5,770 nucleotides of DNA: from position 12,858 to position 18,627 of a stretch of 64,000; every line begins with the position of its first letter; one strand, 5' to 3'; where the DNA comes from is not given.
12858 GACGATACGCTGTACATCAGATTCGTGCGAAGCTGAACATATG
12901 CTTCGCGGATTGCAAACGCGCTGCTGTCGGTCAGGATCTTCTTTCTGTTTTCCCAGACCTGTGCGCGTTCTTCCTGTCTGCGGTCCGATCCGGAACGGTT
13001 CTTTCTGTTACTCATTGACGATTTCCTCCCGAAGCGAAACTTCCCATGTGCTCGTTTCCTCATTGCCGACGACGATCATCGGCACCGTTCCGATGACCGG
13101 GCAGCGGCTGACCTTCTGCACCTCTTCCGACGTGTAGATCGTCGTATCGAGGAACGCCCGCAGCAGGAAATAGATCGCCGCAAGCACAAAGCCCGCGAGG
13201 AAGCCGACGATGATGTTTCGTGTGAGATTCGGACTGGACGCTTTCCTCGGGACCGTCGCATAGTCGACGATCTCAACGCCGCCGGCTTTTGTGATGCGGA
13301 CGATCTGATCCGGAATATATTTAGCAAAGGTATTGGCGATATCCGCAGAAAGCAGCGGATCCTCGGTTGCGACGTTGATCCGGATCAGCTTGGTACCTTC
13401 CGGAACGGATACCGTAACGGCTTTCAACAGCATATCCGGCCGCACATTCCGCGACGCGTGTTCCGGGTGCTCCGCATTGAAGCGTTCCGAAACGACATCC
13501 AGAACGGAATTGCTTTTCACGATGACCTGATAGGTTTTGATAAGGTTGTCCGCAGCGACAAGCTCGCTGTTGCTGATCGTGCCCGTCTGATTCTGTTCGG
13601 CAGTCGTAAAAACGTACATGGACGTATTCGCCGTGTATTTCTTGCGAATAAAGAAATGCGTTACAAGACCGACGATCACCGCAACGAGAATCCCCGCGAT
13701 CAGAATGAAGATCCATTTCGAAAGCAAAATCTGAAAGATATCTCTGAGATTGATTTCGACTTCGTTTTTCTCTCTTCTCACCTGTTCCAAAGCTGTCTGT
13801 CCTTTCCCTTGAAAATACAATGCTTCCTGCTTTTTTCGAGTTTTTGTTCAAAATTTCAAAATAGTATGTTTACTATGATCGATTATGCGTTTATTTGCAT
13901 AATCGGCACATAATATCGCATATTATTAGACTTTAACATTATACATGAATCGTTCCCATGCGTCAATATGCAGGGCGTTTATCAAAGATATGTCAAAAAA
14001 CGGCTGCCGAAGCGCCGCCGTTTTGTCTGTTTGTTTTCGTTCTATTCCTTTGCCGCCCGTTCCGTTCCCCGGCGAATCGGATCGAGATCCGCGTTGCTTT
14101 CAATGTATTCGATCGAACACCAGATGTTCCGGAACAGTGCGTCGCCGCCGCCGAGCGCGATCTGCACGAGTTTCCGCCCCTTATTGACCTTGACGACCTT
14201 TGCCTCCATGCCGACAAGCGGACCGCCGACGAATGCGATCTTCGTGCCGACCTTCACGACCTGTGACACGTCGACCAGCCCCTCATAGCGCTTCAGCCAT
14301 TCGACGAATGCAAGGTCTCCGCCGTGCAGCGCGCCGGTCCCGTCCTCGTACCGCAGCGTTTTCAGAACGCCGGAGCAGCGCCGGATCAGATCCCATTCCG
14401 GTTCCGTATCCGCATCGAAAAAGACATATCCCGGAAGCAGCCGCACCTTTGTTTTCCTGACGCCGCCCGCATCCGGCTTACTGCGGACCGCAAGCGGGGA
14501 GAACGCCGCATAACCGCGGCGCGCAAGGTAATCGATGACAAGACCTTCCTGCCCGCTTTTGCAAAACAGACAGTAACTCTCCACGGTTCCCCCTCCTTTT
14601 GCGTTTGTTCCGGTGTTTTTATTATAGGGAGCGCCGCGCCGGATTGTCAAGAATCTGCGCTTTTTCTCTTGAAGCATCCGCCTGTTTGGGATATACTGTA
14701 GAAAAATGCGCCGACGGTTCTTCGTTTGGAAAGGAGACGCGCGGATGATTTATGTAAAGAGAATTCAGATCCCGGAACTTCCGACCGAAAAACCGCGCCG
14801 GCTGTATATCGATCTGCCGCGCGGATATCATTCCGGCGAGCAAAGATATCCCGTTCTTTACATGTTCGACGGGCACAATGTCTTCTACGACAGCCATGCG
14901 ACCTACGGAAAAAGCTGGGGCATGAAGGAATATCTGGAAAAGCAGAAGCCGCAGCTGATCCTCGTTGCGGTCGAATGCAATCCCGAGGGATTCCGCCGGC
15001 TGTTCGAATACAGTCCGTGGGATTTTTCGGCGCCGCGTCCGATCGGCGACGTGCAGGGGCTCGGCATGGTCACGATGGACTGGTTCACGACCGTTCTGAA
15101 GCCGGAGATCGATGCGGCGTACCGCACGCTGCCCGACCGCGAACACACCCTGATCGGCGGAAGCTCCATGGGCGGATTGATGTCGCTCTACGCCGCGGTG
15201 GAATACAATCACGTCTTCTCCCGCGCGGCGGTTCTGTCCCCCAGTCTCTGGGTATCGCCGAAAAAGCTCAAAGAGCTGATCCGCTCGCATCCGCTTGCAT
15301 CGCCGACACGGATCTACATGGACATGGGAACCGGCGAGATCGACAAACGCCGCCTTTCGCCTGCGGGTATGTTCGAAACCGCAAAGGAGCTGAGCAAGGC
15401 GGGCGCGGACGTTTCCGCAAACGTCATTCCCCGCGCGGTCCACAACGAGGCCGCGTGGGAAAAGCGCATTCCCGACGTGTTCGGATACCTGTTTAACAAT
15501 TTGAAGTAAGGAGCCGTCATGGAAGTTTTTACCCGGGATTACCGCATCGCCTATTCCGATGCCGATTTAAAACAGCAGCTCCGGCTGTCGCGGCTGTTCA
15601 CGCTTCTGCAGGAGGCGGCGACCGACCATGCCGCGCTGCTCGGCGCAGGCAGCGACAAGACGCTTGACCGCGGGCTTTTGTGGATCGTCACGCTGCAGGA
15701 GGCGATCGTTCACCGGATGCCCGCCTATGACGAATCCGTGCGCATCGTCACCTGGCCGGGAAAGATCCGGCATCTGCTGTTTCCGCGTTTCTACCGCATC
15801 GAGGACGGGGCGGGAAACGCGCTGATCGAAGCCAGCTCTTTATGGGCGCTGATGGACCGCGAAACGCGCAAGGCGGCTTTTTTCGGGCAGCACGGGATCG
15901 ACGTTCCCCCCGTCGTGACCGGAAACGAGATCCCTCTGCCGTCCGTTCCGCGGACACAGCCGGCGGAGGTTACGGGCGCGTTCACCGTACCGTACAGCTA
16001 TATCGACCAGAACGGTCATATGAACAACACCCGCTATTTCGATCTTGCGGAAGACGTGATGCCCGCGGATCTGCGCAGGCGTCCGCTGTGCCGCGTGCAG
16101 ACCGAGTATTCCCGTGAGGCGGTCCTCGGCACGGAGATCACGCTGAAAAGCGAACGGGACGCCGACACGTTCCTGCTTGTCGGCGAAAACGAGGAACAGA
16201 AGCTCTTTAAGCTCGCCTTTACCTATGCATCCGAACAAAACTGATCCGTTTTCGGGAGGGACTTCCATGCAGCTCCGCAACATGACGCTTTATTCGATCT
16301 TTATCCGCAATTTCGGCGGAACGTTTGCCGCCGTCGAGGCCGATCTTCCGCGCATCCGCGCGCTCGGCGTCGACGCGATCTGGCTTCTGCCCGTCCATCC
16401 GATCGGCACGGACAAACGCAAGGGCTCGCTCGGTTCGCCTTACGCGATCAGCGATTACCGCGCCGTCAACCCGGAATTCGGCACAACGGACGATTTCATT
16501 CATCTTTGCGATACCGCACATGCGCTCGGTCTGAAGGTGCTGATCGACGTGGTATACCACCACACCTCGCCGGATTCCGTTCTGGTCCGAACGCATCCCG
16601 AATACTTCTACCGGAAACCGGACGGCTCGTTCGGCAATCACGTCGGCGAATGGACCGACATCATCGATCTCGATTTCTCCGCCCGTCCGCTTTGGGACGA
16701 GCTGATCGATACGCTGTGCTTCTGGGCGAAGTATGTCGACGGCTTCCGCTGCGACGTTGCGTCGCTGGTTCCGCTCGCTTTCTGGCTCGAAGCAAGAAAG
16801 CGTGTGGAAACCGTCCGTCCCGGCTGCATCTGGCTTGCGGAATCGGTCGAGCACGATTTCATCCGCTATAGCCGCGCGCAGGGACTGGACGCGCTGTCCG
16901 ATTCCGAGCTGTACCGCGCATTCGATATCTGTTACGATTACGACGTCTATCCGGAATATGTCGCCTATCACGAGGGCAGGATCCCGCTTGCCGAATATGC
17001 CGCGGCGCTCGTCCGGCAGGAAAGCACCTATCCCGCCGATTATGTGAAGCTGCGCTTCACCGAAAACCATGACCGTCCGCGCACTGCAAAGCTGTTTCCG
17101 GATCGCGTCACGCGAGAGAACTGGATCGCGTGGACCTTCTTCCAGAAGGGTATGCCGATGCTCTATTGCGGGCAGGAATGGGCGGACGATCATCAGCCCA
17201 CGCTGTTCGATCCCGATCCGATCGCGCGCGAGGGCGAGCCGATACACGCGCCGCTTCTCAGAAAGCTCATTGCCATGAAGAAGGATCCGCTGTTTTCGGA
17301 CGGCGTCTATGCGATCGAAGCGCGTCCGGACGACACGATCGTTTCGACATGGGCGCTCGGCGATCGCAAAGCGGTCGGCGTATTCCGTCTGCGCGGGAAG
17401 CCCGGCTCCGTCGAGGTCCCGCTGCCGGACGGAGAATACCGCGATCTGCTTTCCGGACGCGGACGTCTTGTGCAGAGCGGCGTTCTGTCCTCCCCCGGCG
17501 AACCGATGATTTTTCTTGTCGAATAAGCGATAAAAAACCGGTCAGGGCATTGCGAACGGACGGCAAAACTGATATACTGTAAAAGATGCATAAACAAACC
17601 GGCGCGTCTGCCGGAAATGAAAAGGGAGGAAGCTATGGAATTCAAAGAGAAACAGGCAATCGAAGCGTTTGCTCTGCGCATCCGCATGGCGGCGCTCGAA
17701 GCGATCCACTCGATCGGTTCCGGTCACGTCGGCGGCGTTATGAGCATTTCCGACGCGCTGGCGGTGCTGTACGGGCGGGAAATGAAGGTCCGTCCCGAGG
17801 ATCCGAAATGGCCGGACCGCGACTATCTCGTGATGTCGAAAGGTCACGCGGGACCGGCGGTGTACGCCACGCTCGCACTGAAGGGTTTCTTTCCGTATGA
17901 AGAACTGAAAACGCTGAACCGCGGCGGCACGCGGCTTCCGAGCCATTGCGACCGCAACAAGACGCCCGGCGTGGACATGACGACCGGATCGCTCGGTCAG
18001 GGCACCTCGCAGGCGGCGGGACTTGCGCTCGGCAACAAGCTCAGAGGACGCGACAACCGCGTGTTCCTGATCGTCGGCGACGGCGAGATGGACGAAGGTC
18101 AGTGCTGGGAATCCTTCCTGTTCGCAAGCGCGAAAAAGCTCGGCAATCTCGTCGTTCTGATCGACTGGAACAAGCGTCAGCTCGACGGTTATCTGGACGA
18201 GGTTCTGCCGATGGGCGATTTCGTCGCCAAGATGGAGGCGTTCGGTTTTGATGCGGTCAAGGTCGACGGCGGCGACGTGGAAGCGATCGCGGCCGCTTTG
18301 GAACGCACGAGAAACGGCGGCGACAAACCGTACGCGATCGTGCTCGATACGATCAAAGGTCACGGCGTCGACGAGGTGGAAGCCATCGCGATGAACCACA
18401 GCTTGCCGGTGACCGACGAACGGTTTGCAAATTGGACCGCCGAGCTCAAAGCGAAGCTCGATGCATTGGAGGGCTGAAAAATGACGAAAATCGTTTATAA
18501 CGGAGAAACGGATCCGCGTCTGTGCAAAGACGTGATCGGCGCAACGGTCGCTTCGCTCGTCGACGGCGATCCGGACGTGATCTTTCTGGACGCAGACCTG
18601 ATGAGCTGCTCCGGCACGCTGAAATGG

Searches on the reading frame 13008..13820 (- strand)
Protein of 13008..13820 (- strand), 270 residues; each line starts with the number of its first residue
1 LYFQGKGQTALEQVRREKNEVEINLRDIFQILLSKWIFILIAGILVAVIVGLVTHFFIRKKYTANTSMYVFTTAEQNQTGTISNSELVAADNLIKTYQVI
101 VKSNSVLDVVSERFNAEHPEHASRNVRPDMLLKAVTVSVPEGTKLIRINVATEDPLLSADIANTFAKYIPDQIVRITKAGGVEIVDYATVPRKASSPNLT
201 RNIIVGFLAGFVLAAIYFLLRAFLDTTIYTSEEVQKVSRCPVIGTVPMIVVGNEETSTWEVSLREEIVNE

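Call 48: search_protein_families(library=pfam, proteins=[window:13008-13820:-], max_evalue=0.00001)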
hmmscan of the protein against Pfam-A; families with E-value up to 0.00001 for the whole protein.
window:13008-13820:- (270 aa): 2 families
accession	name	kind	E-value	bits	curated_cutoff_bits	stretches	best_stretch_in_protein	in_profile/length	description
PF02706.20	Wzz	-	5.3e-12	46.3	25.5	1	22-111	2-88/91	Chain length determinant protein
PF13807.11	GNVR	-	9.4e-07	29.1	27.7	1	173-222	32-81/82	G-rich domain on putative tyrosine kinase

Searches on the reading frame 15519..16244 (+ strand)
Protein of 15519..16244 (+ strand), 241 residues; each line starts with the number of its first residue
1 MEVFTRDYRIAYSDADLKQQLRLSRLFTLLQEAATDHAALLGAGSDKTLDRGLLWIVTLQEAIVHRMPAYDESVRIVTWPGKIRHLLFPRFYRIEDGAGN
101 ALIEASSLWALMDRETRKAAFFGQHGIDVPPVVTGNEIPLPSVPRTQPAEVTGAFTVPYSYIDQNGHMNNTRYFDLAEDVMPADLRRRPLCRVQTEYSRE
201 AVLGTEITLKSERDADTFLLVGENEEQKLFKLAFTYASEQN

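Call 8: search_protein_families(library=pfam, proteins=[window:15519-16244:+])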
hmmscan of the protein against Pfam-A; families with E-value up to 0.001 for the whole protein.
window:15519-16244:+ (241 aa): 3 families
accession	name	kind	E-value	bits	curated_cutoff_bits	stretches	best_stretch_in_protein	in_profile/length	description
PF01643.23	Acyl-ACP_TE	-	1.1e-25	90.3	23.7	1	2-119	2-120/131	Acyl-ACP thioesterase N-terminal domain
PF20791.3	Acyl-ACP_TE_C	-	2.8e-10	40.7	21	1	154-221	11-71/101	Acyl-ACP thioesterase C-terminal domain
PF13279.12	4HBT_2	-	0.00015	22.6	25.5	0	158-181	2-25/122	Thioesterase-like superfamily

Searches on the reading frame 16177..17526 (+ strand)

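Call 8: search_protein_families(library=pfam, proteins=[window:16177-17526:+])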
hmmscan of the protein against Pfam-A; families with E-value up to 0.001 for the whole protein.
window:16177-17526:+ (449 aa): 3 families
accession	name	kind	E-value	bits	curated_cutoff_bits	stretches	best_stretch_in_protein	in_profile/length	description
PF00128.31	Alpha-amylase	-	1.3e-26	94.3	22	2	48-133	16-95/446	Alpha amylase, catalytic domain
PF18612.7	Bac_A_amyl_C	-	2.8e-14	53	25.9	1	381-446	4-69/69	Bacterial Alpha amylase C-terminal domain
PF14701.12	hDGE_amylase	-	1.7e-08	34.5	27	1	31-146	3-119/439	Glycogen debranching enzyme, glucanotransferase domain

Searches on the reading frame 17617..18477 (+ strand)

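Call 8: search_protein_families(library=pfam, proteins=[window:17617-18477:+])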
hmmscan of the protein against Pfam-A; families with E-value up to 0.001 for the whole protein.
window:17617-18477:+ (286 aa): 3 families
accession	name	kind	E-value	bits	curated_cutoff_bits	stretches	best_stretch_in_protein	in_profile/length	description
PF00456.26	Transketolase_N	-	4.6e-48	164.4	22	1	20-271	7-269/334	Transketolase, thiamine diphosphate binding domain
PF00676.26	E1_dh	-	1.3e-10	41.2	22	1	102-229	80-205/300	Dehydrogenase E1 component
PF13292.11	DXP_synthase_N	-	3.1e-07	30.4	21.2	1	123-187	110-173/274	1-deoxy-D-xylulose-5-phosphate synthase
